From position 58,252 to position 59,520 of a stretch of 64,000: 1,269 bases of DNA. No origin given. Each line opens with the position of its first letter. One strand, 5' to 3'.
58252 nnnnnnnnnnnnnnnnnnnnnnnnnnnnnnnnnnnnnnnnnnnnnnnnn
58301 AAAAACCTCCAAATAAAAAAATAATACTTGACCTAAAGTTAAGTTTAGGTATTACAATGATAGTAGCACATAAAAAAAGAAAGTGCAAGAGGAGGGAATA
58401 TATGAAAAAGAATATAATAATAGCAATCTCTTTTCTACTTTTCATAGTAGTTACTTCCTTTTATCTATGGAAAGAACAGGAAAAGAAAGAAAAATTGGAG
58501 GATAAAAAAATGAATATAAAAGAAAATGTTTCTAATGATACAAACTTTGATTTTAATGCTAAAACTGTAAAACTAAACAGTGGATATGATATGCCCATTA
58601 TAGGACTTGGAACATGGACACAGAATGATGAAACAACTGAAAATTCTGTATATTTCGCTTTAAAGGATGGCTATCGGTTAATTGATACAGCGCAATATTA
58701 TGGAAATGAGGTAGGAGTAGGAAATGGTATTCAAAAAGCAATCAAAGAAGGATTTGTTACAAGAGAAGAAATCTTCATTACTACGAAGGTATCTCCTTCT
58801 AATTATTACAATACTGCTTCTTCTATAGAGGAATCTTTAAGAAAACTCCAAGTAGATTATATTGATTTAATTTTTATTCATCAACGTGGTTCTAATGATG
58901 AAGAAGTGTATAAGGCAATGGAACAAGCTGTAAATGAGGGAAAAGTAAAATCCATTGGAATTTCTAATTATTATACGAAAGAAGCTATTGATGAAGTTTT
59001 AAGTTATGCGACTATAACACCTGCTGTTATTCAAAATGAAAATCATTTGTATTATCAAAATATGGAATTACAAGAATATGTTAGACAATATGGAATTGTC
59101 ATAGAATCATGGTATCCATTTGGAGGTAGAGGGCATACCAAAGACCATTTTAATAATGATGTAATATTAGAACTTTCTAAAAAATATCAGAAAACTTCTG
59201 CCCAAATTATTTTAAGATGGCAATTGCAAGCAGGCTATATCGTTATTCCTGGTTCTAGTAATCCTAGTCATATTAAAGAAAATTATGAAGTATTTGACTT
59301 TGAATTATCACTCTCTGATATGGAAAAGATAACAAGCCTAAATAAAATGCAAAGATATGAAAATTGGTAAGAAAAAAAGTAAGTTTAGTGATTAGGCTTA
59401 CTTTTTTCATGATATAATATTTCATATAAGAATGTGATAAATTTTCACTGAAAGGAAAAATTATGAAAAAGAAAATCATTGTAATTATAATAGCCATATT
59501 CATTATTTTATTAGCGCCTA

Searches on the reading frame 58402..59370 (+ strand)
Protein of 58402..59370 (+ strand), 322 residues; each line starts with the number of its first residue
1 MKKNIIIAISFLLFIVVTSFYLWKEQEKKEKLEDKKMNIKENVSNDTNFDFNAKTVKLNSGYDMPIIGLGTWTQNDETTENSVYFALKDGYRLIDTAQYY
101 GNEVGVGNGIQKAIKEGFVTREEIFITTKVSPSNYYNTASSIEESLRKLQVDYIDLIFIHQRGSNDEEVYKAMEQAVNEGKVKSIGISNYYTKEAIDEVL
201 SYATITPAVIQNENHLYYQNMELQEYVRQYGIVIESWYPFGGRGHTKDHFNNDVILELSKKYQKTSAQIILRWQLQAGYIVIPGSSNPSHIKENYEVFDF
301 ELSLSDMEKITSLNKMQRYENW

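Call 5: search_protein_families(library=pfam, proteins=[window:58402-59370:+], max_evalue=0.01)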
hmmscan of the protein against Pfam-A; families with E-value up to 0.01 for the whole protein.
window:58402-59370:+ (322 aa): 1 family
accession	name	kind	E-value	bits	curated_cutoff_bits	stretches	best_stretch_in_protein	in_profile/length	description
PF00248.27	Aldo_ket_red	-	8.1e-46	156.8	24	1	67-314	2-290/291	Aldo/keto reductase family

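Call 7: search_protein_families(library=ncbifam, proteins=[window:58402-59370:+], max_evalue=0.01)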
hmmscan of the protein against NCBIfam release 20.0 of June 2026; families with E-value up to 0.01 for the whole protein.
window:58402-59370:+ (322 aa): 7 families
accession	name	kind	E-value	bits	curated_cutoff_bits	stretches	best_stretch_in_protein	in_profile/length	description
NF008598.0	PRK11565.1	equivalog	5.9e-65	219.1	425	1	53-318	4-265/275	2,5-didehydrogluconate reductase DkgA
NF008377.0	PRK11172.1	equivalog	1.6e-49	168.5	327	1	63-319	2-256/267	2,5-didehydrogluconate reductase DkgB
TIGR01293.1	Kv_beta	subfamily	1.4e-15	57.2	365.4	1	60-241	9-211/319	voltage-dependent potassium channel subunit beta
NF007695.0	PRK10376.1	subfamily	3.1e-14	52.7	280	1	77-314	40-287/290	oxidoreductase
NF049922.1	MethglyxlRedYdjG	equivalog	4.5e-11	42.3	550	1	65-240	14-220/326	NADH-dependent methylglyoxal reductase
NF007388.0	PRK09912.1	subfamily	2.2e-08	33.4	448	1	59-194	20-174/346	L-glyceraldehyde 3-phosphate reductase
NF007912.0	PRK10625.1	equivalog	0.00067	19.1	415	0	63-164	12-136/346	NADP(H)-dependent aldo-keto reductase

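Call 58: search_solved_structures(query=window:58402-59370:+, max_evalue=1e-30)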
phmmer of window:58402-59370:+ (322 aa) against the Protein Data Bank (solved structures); distinct sequences matched with E-value up to 1e-30: 142 (the best 60 are shown).
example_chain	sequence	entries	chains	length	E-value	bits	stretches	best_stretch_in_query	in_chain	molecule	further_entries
1vp5_A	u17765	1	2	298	1.7e-67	231.4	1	54-317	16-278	2,5-diketo-D-gluconic acid reductase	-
3f7j_A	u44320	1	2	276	3.5e-57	197.5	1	54-318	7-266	YvgN protein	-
3d3f_A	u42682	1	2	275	3.5e-57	197.5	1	54-318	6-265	YvgN protein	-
3b3d_A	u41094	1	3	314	3e-54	187.9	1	54-317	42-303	Putative morphine dehydrogenase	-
7s5i_A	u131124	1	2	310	6.4e-54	186.8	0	54-185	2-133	Sorbitol-6-phosphate dehydrogenase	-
5zci_A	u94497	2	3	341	6.6e-54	186.7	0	168-321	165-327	Aldose reductase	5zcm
4fzi_A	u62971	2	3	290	2e-53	185.2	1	50-318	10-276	Prostaglandin F synthase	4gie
4q3m_A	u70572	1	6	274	4.8e-53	183.9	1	55-316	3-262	MGS-M4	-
1vbj_A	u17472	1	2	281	9.1e-53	183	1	53-319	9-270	prostaglandin F synthase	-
7s5f_B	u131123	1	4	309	3.6e-51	177.8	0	167-318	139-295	Manose-6-phosphate reductase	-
3o0k_A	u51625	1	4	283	2.1e-50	175.2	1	52-313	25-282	Aldo/keto reductase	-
1z9a_A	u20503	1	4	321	4e-50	174.3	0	55-160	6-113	NAD(P)H-dependent D-xylose reductase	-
5z6t_A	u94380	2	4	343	4e-50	174.3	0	48-160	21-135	NAD(P)H-dependent D-xylose reductase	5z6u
1jez_A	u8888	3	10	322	4.8e-50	174.1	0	55-160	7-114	XYLOSE REDUCTASE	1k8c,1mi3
1ye4_A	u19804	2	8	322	4.8e-50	174.1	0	55-160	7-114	NAD(P)H-dependent D-xylose reductase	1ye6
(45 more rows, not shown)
